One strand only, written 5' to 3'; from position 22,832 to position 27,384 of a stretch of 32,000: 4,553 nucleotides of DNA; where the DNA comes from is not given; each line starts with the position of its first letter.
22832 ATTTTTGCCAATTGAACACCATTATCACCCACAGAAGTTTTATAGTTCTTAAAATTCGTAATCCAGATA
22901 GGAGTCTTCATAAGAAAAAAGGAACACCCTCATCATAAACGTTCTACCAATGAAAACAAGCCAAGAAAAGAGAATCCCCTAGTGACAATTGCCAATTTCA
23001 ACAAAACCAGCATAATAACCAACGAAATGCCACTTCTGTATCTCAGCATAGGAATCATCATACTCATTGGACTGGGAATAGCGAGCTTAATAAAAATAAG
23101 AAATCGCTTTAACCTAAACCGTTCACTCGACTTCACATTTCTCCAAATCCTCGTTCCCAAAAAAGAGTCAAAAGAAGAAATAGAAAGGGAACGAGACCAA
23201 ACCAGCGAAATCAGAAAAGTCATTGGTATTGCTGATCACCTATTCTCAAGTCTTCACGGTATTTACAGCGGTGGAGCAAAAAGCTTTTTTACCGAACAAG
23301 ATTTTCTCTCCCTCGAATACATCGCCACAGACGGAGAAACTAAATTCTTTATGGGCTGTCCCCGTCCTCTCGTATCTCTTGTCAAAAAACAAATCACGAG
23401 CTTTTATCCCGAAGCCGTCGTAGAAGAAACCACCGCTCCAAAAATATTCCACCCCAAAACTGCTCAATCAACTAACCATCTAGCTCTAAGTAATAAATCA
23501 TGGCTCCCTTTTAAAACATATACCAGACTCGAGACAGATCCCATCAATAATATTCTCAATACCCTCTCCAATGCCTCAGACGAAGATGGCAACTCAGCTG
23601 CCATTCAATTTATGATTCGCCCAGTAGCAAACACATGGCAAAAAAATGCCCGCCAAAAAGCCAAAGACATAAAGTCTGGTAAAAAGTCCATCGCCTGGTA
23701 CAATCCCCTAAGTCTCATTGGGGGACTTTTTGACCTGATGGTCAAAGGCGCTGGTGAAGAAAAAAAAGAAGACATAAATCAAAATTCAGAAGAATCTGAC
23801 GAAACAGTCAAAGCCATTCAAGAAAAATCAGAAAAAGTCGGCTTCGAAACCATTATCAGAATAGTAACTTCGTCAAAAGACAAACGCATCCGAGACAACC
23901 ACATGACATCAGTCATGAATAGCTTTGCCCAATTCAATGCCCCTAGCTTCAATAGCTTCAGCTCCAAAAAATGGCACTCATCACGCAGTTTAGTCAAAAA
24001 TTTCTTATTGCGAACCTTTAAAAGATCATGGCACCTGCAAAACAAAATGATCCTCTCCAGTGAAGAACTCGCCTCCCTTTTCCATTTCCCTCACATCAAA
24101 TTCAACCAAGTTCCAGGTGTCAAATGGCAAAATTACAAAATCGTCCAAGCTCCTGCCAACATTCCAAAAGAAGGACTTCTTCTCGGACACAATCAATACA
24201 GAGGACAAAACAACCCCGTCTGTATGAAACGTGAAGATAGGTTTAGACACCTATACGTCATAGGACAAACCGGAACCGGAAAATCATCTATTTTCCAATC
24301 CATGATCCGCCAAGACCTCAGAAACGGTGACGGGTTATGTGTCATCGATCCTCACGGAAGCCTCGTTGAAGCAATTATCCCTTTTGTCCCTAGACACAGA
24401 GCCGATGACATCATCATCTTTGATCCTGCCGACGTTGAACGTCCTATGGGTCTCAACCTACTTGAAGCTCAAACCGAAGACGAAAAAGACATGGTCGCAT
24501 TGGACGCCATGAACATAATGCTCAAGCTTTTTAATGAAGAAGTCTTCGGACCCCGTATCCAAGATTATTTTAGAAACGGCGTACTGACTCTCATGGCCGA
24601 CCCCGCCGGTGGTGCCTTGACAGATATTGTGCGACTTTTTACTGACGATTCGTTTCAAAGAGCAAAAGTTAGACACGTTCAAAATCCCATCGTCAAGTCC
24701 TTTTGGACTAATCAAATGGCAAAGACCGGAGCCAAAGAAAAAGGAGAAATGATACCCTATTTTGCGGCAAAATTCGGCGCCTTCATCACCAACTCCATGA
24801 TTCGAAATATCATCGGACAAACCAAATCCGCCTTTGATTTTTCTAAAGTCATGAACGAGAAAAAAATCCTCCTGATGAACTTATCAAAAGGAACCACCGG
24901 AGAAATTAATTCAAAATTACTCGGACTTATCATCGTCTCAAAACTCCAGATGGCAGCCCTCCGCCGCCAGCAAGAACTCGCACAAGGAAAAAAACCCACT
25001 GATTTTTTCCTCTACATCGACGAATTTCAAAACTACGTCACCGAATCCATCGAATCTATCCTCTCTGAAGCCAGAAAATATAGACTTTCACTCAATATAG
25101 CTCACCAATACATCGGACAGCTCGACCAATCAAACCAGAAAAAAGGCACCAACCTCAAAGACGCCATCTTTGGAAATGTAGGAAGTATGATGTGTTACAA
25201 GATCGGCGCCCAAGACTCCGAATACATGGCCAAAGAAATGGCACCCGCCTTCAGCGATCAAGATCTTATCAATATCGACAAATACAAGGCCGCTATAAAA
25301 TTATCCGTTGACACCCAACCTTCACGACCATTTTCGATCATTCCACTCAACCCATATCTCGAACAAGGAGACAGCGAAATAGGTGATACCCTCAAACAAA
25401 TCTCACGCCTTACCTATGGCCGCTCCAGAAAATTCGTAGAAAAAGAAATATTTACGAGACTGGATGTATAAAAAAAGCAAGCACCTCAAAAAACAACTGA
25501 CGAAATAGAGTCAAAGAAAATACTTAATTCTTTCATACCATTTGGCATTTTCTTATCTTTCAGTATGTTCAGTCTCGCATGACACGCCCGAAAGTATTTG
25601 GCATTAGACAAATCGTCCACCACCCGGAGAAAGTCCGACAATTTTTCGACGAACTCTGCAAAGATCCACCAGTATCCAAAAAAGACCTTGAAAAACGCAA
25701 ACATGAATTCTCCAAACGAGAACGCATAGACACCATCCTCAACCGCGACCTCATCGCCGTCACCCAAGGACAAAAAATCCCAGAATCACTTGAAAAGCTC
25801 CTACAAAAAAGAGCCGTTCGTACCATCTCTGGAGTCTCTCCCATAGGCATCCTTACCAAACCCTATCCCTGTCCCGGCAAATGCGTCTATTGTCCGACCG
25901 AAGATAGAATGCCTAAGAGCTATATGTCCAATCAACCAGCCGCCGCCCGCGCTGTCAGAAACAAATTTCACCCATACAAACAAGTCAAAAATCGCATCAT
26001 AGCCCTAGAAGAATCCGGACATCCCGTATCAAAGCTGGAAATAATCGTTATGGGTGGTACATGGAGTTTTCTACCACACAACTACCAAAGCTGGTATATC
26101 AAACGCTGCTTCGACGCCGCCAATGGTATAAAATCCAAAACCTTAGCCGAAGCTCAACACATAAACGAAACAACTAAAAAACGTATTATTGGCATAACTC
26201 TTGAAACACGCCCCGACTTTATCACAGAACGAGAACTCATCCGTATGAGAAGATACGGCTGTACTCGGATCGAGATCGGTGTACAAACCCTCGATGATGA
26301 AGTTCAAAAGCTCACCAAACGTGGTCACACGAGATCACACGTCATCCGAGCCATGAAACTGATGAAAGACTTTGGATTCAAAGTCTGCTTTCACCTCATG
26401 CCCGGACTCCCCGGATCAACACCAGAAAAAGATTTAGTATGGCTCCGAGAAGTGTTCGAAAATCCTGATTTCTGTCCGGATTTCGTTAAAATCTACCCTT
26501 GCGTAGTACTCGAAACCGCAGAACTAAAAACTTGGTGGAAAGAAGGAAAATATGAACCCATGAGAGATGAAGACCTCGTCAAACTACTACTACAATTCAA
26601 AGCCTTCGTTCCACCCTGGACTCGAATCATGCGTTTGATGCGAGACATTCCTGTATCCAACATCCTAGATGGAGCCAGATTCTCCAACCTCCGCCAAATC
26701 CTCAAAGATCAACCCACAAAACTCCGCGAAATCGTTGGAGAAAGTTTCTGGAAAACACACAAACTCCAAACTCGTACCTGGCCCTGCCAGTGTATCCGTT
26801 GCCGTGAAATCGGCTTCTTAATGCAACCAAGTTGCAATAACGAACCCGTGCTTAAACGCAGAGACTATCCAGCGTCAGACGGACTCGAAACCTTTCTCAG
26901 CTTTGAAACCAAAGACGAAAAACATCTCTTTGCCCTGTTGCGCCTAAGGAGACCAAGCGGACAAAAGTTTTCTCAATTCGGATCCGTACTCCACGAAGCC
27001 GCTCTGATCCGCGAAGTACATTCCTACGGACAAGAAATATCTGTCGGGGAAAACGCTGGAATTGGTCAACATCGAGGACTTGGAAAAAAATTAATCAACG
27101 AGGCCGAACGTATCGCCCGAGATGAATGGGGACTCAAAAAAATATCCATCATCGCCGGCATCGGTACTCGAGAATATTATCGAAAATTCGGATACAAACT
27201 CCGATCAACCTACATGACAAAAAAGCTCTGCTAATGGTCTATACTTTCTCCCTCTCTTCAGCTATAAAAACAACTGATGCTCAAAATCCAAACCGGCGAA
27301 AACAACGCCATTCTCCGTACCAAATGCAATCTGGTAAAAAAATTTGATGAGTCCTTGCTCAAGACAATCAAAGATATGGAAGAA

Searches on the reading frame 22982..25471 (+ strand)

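Call 6: search_protein_families(library=pfam, proteins=[window:22982-25471:+], max_evalue=0.01)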
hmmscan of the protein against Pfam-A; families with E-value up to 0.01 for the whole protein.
window:22982-25471:+ (829 aa): 6 families
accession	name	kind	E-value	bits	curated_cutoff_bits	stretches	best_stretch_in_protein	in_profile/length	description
PF02534.20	T4SS-DNA_transf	-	1.2e-10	41.3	20.1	1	408-751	35-380/468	Type IV secretory system Conjugative DNA transfer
PF10412.15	TrwB_AAD_bind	-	1.9e-07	30.7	20.5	1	416-765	10-331/387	Type IV secretion-system coupling protein DNA-binding domain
PF01935.23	DUF87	-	1.3e-06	29.1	23.2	1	410-500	11-96/220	Helicase HerA, central domain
PF12696.13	TraG-D_C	-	8.8e-05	22.9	22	1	677-756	4-78/126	TraM recognition site of TraD and TraG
PF13401.12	AAA_22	-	0.0047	17.7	27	0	422-448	6-32/130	AAA domain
PF12825.12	DUF3818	-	0.009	15.5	25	0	259-336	126-205/338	Domain of unknown function in PX-proteins (DUF3818)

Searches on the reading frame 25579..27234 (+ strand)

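Call 6: search_protein_families(library=pfam, proteins=[window:25579-27234:+], max_evalue=0.01)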
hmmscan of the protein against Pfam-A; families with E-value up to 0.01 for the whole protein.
window:25579-27234:+ (551 aa): 5 families
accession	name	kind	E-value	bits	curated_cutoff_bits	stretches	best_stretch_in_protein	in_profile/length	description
PF04055.27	Radical_SAM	-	3.6e-24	86.3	29.5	1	98-283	7-157/166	Radical SAM superfamily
PF16199.10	Radical_SAM_C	-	1.5e-20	73.5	31.9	1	300-375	1-79/85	Radical_SAM C-terminal domain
PF00583.31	Acetyltransf_1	-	5.2e-05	23.9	20.7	1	497-539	72-116/116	Acetyltransferase (GNAT) family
PF13673.13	Acetyltransf_10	-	0.0029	18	23.6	1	497-540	64-108/128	Acetyltransferase (GNAT) domain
PF13508.13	Acetyltransf_7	-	0.0033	18.2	27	1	497-540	41-83/84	Acetyltransferase (GNAT) domain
